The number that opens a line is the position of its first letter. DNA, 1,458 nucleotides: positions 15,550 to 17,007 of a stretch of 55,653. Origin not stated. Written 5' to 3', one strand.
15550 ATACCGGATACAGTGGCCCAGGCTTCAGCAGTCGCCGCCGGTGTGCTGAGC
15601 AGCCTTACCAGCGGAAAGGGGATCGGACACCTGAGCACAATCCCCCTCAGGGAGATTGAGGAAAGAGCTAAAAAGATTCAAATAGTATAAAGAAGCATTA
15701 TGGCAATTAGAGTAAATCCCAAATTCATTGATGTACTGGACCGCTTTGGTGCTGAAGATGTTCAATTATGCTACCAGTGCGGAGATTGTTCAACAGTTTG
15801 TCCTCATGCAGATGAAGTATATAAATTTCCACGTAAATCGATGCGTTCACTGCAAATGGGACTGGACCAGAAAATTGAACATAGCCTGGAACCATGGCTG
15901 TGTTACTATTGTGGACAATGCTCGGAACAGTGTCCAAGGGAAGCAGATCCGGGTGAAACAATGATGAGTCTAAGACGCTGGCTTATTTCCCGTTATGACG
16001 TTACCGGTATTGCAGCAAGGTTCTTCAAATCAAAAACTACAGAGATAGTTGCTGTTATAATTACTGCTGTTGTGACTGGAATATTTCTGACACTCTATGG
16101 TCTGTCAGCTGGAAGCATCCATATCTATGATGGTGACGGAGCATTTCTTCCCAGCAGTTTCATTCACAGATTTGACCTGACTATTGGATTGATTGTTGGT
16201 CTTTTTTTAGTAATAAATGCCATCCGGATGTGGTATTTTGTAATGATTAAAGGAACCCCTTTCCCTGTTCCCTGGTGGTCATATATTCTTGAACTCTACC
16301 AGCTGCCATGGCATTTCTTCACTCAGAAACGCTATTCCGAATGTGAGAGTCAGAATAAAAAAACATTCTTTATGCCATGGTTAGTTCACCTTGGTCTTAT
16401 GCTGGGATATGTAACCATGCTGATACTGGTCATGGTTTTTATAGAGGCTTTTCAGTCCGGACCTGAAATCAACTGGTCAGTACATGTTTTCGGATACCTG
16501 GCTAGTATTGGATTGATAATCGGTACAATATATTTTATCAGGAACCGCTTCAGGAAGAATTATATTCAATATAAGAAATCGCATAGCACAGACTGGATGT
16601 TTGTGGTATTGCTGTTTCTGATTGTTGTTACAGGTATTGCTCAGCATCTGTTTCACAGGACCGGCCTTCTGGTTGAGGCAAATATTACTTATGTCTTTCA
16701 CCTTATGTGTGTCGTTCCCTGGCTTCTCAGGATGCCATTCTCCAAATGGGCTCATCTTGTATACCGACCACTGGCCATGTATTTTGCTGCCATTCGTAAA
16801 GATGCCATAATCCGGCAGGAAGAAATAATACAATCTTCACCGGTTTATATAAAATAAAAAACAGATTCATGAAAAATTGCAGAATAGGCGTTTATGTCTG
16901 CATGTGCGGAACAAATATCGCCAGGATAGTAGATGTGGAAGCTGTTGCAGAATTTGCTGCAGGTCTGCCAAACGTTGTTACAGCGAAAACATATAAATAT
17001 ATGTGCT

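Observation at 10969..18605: Group-3c-type Mvh hydrogenase operon that ends in a Qmo-like membrane module instead of HdrBC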

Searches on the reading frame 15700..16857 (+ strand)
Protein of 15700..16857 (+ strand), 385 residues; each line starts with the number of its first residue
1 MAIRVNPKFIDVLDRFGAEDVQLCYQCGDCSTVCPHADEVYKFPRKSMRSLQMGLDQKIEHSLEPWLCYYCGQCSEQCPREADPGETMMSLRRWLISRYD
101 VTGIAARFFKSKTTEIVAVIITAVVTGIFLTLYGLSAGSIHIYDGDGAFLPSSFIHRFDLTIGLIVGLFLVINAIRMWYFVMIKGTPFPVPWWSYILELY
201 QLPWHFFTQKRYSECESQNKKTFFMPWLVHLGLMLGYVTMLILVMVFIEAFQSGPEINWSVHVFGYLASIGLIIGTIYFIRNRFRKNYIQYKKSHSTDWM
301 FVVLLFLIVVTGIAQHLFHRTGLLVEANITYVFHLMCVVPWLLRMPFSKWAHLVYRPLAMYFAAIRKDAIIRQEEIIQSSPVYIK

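Call 3: search_protein_families(library=pfam, proteins=[window:15700-16857:+], max_evalue=0.01)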
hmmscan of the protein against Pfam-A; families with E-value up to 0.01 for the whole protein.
window:15700-16857:+ (385 aa): 9 families
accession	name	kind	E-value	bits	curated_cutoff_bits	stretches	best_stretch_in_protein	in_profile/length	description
PF13183.11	Fer4_8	-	5.7e-08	33.6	27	1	21-81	2-67/68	4Fe-4S dicluster domain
PF13237.11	Fer4_10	-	1.1e-07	32.1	25.5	1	20-79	5-53/53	4Fe-4S dicluster domain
PF13534.11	Fer4_17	-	1.5e-07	32.3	22.2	1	24-82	2-60/61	4Fe-4S dicluster domain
PF13187.11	Fer4_9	-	4.5e-07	30.2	27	1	24-81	2-50/52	4Fe-4S dicluster domain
PF12838.12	Fer4_7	-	2.8e-06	28.1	27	1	24-82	2-52/52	4Fe-4S dicluster domain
PF25160.1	LdpA_Fe-S-bd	-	3.1e-06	27.3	27.6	1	22-37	26-41/49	LdpA Fe-S cluster-binding domain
PF00037.32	Fer4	-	0.00019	21.5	21.1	0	67-82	7-22/24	4Fe-4S binding domain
PF02665.19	Nitrate_red_gam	-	0.00061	19.9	22.9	1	232-320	57-145/217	Nitrate reductase gamma subunit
PF13484.11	Fer4_16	-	0.0052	18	30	0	24-80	2-65/66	4Fe-4S double cluster binding domain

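Call 4: search_protein_families(library=ncbifam, proteins=[window:15700-16857:+], max_evalue=0.01)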
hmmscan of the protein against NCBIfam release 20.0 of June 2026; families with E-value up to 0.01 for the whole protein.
window:15700-16857:+ (385 aa): 28 families (the best 25 are shown)
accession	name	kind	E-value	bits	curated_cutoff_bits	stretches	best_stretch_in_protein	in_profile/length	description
NF038018.1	qmoC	equivalog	1.7e-58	198.8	300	1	8-362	4-360/360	quinone-interacting membrane-bound oxidoreductase complex subunit QmoC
TIGR03290.1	CoB_CoM_SS_C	equivalog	6.4e-15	55.4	160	1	21-97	1-77/144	CoB--CoM heterodisulfide reductase subunit C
NF011607.0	PRK15033.1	subfamily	1.1e-11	44.3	524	1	230-368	242-379/389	tricarballylate utilization 4Fe-4S protein TcuB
NF041890.1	hdrC_Methbact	equivalog_domain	3.4e-10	39.8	270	1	18-99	25-105/192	ferredoxin:CoB-CoM heterodisulfide reductase subunit HdrC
NF041779.1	hetero_SS_HdrC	equivalog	4.3e-09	36.1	350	1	21-96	30-104/198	ferredoxin:CoB-CoM heterodisulfide reductase subunit HdrC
NF040763.1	FeFe_hydrog_A6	exception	2.6e-07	29.4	765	1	19-82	142-204/571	NADH-dependent [FeFe] hydrogenase, group A6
TIGR02512.1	FeFe_hydrog_A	subfamily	3.2e-07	29.6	405.95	1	20-82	5-66/375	[FeFe] hydrogenase, group A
TIGR04105.1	FeFe_hydrog_B1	subfamily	2.3e-06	26.6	450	1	20-82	140-204/462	monomeric [FeFe] hydrogenase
NF009226.0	PRK12576.1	equivalog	1.1e-05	25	344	1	23-101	155-236/317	succinate dehydrogenase/fumarate reductase iron-sulfur subunit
TIGR00314.1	cdhA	equivalog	1.1e-05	23.5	781.3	1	19-81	396-452/784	CO dehydrogenase/acetyl-CoA synthase complex subunit alpha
NF042909.1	FMH_DH_FwdF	exception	1.2e-05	24.6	375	1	23-82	56-115/336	tungsten-dependent formylmethanofuran dehydrogenase subunit FwdF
NF008369.0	PRK11168.1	equivalog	4.8e-05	22.4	278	1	19-89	8-81/401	anaerobic glycerol-3-phosphate dehydrogenase subunit C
NF045663.1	diclust_near_Sec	equivalog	8.2e-05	20.9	530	1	26-98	310-385/759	pyridine nucleotide-disulfide oxidoreductase/dicluster-binding protein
NF045874.1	Vhu_polyferre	exception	0.00015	20.6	600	1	18-81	288-344/381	F420-non-reducing hydrogenase associated-polyferredoxin VhuB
TIGR02484.1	CitB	equivalog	0.00023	20.5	246.6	1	22-369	14-361/372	tricarballylate utilization 4Fe-4S protein TcuB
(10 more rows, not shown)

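Call 8: find_homologous_proteins(query=window:15700-16857:+, max_evalue=0.00001)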
Query window:15700-16857:+ (385 aa): 1945 proteins with E <= 0.00001 among 8000 candidates; the best 120 are listed.
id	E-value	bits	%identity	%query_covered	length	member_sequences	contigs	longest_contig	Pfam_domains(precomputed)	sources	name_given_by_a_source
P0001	7.3e-235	797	86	100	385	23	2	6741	PF12838.13,PF13534.12,PF25160.2,PF13237.12,PF13183.12,PF13187.12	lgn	-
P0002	7.0e-231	784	84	100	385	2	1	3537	PF12838.13,PF13534.12,PF13237.12,PF13183.12,PF13187.12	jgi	jgi:ferredoxin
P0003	2.9e-225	766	82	100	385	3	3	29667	PF12838.13,PF13534.12,PF25160.2,PF13237.12,PF13183.12,PF13187.12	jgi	jgi:ferredoxin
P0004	2.5e-223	759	80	100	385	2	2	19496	PF13534.12,PF25160.2,PF13237.12,PF13183.12,PF13187.12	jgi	-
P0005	2.0e-220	750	81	100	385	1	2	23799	PF12838.13,PF13534.12,PF25160.2,PF13237.12,PF13183.12,PF13187.12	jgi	jgi:ferredoxin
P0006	1.6e-218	744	79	100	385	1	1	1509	PF12838.13,PF13534.12,PF25160.2,PF13237.12,PF13183.12,PF13187.12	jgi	jgi:quinone-modifying oxidoreductase, subunit QmoC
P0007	1.3e-217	741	79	100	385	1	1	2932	PF12838.13,PF13534.12,PF25160.2,PF13237.12,PF13183.12,PF13187.12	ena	-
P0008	1.4e-217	740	79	100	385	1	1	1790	PF12838.13,PF13534.12,PF13237.12,PF13183.12,PF13187.12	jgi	-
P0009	2.6e-217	740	80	100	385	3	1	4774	PF12838.13,PF13534.12,PF25160.2,PF13237.12,PF13183.12,PF13187.12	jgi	jgi:quinone-modifying oxidoreductase, subunit QmoC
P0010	4.2e-217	739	79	100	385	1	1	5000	PF12838.13,PF13534.12,PF25160.2,PF13237.12,PF13183.12,PF13187.12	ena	-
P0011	4.9e-217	739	80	100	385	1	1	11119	PF13534.12,PF25160.2,PF13237.12,PF13183.12,PF13187.12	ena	-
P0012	1.6e-216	737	79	100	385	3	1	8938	PF12838.13,PF13534.12,PF25160.2,PF13237.12,PF13183.12,PF13187.12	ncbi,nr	ncbi:MAG: 4Fe-4S dicluster domain-containing protein [Bacteroidales bacterium]|nr:4Fe-4S dicluster d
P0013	2.1e-216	737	78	100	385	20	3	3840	PF12838.13,PF13534.12,PF25160.2,PF13237.12,PF13183.12,PF13187.12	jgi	jgi:ferredoxin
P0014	4.6e-216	735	79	100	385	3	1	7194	PF12838.13,PF13534.12,PF25160.2,PF13237.12,PF13183.12,PF13187.12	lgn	-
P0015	5.8e-216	735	78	100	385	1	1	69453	PF12838.13,PF13534.12,PF25160.2,PF13237.12,PF13183.12,PF13187.12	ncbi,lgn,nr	ncbi:MAG: 4Fe-4S dicluster domain-containing protein [Bacteroidales bacterium]|nr:4Fe-4S dicluster d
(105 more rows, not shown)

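Call 9: find_related_loci(query=window:15700-16857:+, collection=genome_contigs, flank=10000)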
Query window:15700-16857:+ (385 aa) in genome_contigs; peptide patterns used: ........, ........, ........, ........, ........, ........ (x = any residue, [..] = any of these).
171 stretches matched a pattern; 131 encode a relative of the query (tblastn E <= 1e-3); the best 80 are kept; 80 distinct loci.
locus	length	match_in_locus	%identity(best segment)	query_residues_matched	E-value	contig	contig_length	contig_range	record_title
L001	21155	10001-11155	94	1-385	0e+0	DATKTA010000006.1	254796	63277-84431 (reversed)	MAG TPA_asm: Bacteroidales bacterium isolate SMAG_U14069 k141_2237076, whole genome shotgun sequence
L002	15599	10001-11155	85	1-385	0e+0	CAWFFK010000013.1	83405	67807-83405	MAG: uncultured Bacteroidales bacterium isolate MFD02416.bin.2.233 genome assembly, contig: contig_60112, whole genome s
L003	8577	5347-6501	87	1-385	0e+0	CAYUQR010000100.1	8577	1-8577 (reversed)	MAG TPA_asm: uncultured Rikenellaceae bacterium isolate binchicken_co129_657 genome assembly, contig: NODE_27021_length_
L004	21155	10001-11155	78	1-385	0e+0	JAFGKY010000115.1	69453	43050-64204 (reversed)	MAG: Bacteroidales bacterium isolate Zod_Metabat.37 k87_8565876, whole genome shotgun sequence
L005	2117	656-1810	79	1-385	0e+0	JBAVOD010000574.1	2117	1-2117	MAG: Bacteroidales bacterium isolate MFD02950_ilm_asm_bin18 k127_46195, whole genome shotgun sequence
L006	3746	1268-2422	78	1-385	0e+0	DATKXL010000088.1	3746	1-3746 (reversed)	MAG TPA_asm: Bacteroidales bacterium isolate SMAG_U14190 k141_3497908, whole genome shotgun sequence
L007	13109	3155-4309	79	1-385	0e+0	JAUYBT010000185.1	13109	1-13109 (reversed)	MAG: Bacteroidales bacterium isolate C20_concoct.bin.132 C20_k141_431787, whole genome shotgun sequence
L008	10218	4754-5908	78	1-385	0e+0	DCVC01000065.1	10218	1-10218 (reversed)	MAG TPA_asm: Bacteroidales bacterium UBA2198 UBA2198_contig_49284, whole genome shotgun sequence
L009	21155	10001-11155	77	1-385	0e+0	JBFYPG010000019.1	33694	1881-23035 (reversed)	MAG: Bacteroidales bacterium isolate PPR_0149 k121_2601238, whole genome shotgun sequence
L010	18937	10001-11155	76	1-385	0e+0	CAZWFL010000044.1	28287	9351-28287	MAG TPA_asm: uncultured Rikenellaceae bacterium isolate SRP241326_co4_176 genome assembly, contig: NODE_2356_length_2828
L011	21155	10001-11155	77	1-385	0e+0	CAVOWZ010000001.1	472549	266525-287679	MAG: uncultured Bacteroidales bacterium isolate MFD00032.bin.2.42 genome assembly, contig: contig_103780, whole genome s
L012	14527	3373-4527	77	1-385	0e+0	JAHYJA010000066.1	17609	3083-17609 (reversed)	MAG: Bacteroidales bacterium isolate KA10 NODE_1635_length_17609_cov_5.199291, whole genome shotgun sequence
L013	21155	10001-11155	78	1-385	0e+0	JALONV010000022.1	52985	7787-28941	MAG: Bacteroidales bacterium isolate Prado086 scaffold_1295, whole genome shotgun sequence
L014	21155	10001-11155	77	1-385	0e+0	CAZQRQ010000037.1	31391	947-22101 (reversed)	MAG TPA_asm: uncultured Rikenellaceae bacterium isolate binchicken_co129_174 genome assembly, contig: NODE_3731_length_3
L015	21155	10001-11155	77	1-385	0e+0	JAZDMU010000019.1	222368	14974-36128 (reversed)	MAG: Bacteroidota bacterium isolate MEGAHIT-group-0.674 k141_17296807, whole genome shotgun sequence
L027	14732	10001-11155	73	1-385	0e+0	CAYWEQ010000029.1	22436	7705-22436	MAG TPA_asm: uncultured Rikenellaceae bacterium isolate SRP080215_co1_37 genome assembly, contig: NODE_1157_length_22436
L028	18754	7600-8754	75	1-385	0e+0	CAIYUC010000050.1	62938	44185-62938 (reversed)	MAG: uncultured Bacteroidales bacterium isolate A14_bin-1928 genome assembly, contig: bin-1928:050/244, whole genome sho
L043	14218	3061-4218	72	1-385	0e+0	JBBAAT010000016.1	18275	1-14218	MAG: Bacteroidales bacterium isolate SO_2017_GW3_49 scaffold_1679_c1_OW296A_2017, whole genome shotgun sequence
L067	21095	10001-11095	56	1-370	4e-144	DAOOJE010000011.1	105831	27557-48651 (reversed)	MAG TPA_asm: Thermoanaerobaculaceae bacterium isolate AMR_MDS_2761 NODE_200_length_105831_cov_20.987729, whole genome sh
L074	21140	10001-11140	53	1-381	3e-140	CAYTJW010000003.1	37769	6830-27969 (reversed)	MAG TPA_asm: uncultured Thermoanaerobaculia bacterium isolate binchicken_co66_87 genome assembly, contig: NODE_1863_leng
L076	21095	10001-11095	55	1-370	9e-138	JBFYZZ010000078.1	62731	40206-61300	MAG: Deltaproteobacteria bacterium isolate PPR_0452 k121_4926402, whole genome shotgun sequence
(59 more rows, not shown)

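Call 30: search_solved_structures(query=window:15700-16857:+, max_evalue=1, show_alignments=2)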
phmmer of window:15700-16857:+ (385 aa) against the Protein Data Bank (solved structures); distinct sequences matched with E-value up to 1: 62 (the best 60 are shown).
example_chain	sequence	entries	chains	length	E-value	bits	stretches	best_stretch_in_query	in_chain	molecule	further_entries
7bkb_C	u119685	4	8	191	1.5e-12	50.3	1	5-98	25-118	CoB--CoM heterodisulfide reductase subunit C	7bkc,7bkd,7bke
8rvv_C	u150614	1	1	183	1.6e-09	40.5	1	5-83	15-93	H(2):CoB-CoM heterodisulfide,ferredoxin reductase subunit C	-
8rvu_c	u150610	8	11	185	1.6e-09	40.4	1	5-83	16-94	H(2):CoB-CoM heterodisulfide,ferredoxin reductase subunit C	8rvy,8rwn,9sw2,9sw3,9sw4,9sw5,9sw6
5odc_C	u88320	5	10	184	3e-09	39.5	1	20-94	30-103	Heterodisulfide reductase, subunit C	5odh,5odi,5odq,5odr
9sfi_E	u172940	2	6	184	4.2e-09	39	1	21-94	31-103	H(2)/formate:CoB-CoM heterodisulfide,ferredoxin reductase subunit C2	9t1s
5t5i_F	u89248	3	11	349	0.00016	24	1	20-82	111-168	Tungsten formylmethanofuran dehydrogenase subunit fwdF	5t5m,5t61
9sw6_H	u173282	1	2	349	0.0021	20.3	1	19-82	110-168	Tungsten formylmethanofuran dehydrogenase, subunit F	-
5t5i_G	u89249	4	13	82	0.0021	20.2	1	22-82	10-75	Tungsten formylmethanofuran dehydrogenase subunit fwdG | Tungsten formylmethanofuran dehydrogenase, subunit G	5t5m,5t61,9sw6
9sfi_U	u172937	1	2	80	0.0053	18.9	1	22-82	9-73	4Fe-4S binding protein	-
7bkb_K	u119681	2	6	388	0.012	17.7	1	20-81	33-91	Formylmethanofuran dehydrogenase, subunit F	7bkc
7p5h_A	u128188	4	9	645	0.085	15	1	19-82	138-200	Fe-hydrogenase, subunit alpha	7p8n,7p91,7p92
8rja_F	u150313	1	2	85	0.093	14.9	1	22-82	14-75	NAD(P)H-quinone oxidoreductase subunit I, chloroplastic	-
2fug_9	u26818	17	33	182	0.1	14.7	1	19-81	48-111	NADH-quinone oxidoreductase chain 9 | NADH-QUINONE OXIDOREDUCTASE SUBUNIT 9 | NADH-quinone oxidoreductase subunit I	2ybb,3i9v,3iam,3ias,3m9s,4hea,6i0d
9rj9_A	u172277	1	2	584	0.13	14.4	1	9-83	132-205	Iron hydrogenase 1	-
1c4a_A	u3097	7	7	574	0.17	14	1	9-83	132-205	PROTEIN (FE-ONLY HYDROGENASE) | PROTEIN (PERIPLASMIC HYDROGENASE 1) | Iron hydrogenase 1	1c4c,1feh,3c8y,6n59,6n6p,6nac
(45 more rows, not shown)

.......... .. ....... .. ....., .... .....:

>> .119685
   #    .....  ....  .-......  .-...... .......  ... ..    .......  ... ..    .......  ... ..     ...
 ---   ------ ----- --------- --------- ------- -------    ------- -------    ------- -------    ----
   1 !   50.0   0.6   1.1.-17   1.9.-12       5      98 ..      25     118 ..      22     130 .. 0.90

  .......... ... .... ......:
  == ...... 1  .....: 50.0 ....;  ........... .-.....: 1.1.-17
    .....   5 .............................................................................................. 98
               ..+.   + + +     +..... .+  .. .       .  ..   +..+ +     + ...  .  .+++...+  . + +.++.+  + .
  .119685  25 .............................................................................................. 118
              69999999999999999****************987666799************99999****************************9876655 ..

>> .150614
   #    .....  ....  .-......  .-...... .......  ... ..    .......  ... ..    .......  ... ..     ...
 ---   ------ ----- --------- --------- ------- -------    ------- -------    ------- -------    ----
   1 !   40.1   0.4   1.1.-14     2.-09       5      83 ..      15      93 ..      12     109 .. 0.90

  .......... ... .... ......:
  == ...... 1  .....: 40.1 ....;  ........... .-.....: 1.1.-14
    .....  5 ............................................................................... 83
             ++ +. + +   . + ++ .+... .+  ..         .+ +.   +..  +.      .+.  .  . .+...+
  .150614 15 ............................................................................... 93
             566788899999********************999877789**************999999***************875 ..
